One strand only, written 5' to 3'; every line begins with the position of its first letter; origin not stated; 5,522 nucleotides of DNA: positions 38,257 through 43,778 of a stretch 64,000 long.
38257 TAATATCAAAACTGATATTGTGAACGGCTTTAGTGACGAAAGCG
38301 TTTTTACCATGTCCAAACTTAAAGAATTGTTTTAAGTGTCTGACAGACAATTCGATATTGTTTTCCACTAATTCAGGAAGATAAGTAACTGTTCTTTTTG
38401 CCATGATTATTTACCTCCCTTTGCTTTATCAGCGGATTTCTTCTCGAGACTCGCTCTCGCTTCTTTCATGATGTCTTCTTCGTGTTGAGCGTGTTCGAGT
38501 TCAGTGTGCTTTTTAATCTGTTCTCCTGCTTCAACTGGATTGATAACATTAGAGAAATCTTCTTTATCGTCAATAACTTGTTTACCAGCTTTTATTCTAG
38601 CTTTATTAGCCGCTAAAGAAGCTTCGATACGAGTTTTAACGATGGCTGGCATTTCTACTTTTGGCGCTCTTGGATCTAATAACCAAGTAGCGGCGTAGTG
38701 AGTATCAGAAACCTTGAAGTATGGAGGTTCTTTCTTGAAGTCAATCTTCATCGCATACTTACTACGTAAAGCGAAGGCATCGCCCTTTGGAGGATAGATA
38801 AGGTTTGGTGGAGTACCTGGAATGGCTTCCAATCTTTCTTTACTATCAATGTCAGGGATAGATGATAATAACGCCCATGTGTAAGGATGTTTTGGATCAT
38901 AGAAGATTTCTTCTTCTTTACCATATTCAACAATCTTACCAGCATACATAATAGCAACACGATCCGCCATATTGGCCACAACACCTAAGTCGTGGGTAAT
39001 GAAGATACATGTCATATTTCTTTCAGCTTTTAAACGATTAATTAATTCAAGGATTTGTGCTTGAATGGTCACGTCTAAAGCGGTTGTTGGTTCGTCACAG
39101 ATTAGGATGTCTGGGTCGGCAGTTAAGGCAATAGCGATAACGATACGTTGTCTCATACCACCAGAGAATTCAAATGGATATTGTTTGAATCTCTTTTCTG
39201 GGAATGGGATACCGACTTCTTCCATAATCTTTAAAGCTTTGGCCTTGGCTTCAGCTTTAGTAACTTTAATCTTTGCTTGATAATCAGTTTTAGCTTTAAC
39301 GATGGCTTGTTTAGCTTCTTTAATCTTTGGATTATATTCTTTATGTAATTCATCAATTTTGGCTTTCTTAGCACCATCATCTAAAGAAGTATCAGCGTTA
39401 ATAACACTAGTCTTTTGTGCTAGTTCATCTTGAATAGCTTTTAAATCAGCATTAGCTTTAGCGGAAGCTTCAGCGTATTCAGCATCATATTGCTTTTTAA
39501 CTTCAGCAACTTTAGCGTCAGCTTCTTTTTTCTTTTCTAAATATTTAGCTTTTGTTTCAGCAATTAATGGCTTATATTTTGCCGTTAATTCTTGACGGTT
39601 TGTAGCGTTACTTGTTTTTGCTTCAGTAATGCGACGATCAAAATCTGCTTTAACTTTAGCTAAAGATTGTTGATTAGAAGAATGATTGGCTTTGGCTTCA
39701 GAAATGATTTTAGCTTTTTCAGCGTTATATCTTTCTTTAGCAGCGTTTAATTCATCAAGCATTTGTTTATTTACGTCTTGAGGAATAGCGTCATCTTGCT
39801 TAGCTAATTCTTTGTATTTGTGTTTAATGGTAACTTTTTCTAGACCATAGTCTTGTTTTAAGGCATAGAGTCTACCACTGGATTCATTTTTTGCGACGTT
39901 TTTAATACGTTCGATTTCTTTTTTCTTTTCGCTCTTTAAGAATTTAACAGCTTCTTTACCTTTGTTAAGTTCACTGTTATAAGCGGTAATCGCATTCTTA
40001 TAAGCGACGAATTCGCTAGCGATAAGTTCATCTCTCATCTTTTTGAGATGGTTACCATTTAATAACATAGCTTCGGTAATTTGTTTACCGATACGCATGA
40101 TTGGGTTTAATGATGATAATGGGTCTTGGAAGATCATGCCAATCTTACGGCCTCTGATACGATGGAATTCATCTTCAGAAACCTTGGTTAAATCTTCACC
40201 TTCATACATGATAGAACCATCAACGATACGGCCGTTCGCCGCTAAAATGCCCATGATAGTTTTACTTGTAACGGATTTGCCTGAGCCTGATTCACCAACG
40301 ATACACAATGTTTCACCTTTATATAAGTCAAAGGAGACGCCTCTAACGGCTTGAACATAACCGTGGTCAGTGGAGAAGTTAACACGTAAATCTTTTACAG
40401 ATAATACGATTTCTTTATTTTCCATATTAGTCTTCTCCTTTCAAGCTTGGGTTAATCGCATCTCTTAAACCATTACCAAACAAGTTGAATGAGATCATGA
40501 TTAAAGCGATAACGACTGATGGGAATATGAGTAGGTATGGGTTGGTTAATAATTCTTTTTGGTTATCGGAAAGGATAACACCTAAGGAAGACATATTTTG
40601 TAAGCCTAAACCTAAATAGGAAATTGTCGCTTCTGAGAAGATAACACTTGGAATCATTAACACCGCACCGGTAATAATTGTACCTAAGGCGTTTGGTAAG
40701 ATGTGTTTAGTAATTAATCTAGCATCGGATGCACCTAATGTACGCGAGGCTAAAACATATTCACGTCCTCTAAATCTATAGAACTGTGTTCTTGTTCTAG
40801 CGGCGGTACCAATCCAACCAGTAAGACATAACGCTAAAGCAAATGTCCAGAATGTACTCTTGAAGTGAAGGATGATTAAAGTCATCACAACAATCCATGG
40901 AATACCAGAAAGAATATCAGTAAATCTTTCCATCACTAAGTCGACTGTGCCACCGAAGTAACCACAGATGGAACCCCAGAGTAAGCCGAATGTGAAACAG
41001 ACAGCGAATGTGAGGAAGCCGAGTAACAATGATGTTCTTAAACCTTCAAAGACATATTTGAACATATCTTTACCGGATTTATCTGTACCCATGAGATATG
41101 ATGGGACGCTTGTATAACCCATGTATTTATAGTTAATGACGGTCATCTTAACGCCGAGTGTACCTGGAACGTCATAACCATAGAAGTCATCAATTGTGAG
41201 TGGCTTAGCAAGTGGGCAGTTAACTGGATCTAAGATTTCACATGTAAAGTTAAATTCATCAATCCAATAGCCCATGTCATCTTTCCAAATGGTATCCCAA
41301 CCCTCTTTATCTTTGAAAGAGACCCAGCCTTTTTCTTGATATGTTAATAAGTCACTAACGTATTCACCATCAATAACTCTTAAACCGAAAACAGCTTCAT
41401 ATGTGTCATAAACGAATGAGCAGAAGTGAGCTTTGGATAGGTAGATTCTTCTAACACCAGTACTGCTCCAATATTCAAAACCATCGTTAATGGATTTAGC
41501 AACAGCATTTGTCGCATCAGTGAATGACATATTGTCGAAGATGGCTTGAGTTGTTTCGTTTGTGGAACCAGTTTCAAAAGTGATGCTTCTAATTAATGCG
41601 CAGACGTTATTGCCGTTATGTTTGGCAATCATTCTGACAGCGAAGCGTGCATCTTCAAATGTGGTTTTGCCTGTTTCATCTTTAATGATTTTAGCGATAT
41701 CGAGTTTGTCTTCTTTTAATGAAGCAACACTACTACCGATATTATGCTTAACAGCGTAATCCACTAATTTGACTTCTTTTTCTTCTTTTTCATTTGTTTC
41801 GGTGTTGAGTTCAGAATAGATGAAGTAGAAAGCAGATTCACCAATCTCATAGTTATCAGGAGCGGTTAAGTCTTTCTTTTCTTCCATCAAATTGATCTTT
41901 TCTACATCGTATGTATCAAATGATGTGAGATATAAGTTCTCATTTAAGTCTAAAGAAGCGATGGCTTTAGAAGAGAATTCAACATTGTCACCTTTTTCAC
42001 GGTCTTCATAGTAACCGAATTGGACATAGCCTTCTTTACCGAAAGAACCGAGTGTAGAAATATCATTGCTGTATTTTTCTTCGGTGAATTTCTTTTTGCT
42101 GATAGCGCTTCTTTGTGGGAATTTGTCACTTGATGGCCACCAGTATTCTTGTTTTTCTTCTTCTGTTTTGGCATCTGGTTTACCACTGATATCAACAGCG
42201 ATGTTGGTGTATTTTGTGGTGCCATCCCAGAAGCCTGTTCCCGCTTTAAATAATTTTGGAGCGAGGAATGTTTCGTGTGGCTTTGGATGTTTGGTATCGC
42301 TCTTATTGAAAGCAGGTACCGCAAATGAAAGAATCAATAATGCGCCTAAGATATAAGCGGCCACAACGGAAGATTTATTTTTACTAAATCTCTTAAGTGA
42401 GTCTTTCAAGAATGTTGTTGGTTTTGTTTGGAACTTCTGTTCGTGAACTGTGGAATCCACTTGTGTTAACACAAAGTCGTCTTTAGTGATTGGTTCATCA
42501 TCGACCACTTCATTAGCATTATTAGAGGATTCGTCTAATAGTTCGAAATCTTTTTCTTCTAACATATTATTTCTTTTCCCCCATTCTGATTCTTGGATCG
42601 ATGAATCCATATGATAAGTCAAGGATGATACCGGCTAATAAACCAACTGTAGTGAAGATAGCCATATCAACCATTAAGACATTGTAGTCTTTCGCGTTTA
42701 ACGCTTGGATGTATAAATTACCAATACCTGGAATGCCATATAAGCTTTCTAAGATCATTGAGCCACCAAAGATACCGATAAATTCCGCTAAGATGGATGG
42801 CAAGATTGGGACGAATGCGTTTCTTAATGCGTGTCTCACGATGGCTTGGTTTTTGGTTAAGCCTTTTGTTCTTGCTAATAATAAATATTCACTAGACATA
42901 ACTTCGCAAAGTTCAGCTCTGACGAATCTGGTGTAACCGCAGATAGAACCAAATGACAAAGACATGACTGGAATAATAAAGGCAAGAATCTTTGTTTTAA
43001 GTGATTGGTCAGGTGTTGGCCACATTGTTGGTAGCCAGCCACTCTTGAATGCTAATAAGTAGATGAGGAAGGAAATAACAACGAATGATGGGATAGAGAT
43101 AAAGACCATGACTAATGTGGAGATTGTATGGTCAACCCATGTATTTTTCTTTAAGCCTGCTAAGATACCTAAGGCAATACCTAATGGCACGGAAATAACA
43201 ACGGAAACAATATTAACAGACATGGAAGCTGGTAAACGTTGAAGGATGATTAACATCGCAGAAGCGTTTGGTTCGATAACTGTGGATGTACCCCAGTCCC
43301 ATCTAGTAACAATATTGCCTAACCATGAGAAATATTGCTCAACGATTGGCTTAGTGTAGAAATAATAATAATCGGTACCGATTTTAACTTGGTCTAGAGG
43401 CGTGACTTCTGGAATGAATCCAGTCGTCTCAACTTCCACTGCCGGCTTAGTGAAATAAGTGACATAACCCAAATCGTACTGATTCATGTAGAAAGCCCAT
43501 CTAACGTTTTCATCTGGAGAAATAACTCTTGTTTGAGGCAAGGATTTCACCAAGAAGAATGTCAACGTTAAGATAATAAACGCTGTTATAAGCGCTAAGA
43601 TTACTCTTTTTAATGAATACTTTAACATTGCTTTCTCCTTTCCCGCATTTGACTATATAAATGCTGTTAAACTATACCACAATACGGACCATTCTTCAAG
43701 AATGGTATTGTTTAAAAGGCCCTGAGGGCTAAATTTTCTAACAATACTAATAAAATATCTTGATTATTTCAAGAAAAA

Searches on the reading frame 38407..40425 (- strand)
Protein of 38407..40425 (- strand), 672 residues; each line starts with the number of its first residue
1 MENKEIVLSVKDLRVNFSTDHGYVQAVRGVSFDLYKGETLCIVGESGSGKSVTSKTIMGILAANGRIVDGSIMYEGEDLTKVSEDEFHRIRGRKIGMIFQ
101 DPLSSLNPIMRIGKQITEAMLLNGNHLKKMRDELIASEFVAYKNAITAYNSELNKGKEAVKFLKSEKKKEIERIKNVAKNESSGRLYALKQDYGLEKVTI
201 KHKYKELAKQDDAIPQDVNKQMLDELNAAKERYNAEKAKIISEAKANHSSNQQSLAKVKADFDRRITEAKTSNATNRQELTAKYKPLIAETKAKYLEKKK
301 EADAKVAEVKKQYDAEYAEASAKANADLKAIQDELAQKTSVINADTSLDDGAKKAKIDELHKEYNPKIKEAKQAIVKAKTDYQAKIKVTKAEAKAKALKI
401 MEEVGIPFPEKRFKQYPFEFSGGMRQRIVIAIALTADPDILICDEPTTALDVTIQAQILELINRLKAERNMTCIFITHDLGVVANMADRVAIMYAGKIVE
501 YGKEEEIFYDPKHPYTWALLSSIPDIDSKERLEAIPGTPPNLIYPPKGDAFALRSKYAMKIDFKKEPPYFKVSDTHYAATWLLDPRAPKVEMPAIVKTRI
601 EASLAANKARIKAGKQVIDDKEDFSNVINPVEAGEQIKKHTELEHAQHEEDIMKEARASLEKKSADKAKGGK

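Call 4: search_protein_families(library=pfam, proteins=[window:38407-40425:-], max_evalue=0.01)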
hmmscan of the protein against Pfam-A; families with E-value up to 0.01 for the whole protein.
window:38407-40425:- (672 aa): 3 families
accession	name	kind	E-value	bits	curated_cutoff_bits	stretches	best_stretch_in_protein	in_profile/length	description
PF00005.33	ABC_tran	-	3.5e-27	96.1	25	1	28-448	2-137/137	ABC transporter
PF08352.17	oligo_HPY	-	1.2e-14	54.8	27.1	1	499-560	1-63/65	Oligopeptide/dipeptide transporter, C-terminal region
PF13304.12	AAA_21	-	1.3e-08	35.7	27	1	344-483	220-303/304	AAA domain, putative AbiEii toxin, Type IV TA system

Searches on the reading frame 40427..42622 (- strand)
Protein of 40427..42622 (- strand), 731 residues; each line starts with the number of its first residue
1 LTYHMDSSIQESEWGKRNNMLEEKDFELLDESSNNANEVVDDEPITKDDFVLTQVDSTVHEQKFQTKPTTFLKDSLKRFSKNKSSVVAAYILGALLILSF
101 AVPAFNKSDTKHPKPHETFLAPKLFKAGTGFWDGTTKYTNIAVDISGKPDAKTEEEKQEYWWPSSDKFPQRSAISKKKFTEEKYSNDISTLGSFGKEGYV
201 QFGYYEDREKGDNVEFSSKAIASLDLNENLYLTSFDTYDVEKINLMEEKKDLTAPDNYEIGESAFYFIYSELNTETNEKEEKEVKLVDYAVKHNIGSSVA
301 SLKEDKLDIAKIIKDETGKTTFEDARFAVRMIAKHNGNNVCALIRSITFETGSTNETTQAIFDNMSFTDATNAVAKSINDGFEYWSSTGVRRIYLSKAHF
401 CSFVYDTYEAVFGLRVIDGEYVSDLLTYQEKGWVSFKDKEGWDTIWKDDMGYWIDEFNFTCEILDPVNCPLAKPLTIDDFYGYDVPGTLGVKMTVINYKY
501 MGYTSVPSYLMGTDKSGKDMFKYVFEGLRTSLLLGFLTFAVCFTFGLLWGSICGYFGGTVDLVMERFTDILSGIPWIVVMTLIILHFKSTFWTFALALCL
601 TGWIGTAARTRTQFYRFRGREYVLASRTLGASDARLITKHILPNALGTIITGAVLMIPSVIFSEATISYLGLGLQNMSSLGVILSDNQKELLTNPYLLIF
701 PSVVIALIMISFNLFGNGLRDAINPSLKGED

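Call 4: search_protein_families(library=pfam, proteins=[window:40427-42622:-], max_evalue=0.01)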
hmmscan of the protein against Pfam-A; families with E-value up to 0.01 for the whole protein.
window:40427-42622:- (731 aa): 2 families
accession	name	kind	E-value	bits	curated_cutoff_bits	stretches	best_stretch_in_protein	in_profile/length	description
PF00528.27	BPD_transp_1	-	5.9e-32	111.3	26.4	1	546-728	1-183/184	Binding-protein-dependent transport system inner membrane component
PF12911.12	OppC_N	-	6.5e-06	26.4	23.9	1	70-110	1-41/53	N-terminal TM domain of oligopeptide transport permease C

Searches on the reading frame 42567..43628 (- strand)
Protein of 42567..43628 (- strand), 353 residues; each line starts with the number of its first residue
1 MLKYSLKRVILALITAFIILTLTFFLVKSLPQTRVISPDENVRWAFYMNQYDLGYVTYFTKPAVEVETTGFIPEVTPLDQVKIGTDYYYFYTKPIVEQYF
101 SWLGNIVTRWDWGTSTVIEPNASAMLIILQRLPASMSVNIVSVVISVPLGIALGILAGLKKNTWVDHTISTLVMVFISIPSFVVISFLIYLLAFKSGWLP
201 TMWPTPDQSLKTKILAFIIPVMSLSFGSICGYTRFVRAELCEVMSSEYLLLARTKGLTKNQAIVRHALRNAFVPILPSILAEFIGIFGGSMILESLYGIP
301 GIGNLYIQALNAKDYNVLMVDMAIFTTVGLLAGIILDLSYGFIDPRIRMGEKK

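Call 4: search_protein_families(library=pfam, proteins=[window:42567-43628:-], max_evalue=0.01)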
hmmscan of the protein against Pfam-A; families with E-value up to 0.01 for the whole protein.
window:42567-43628:- (353 aa): 1 family
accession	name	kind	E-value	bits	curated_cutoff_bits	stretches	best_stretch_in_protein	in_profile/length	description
PF00528.27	BPD_transp_1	-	6.5e-38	130.7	26.4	1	150-348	1-183/184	Binding-protein-dependent transport system inner membrane component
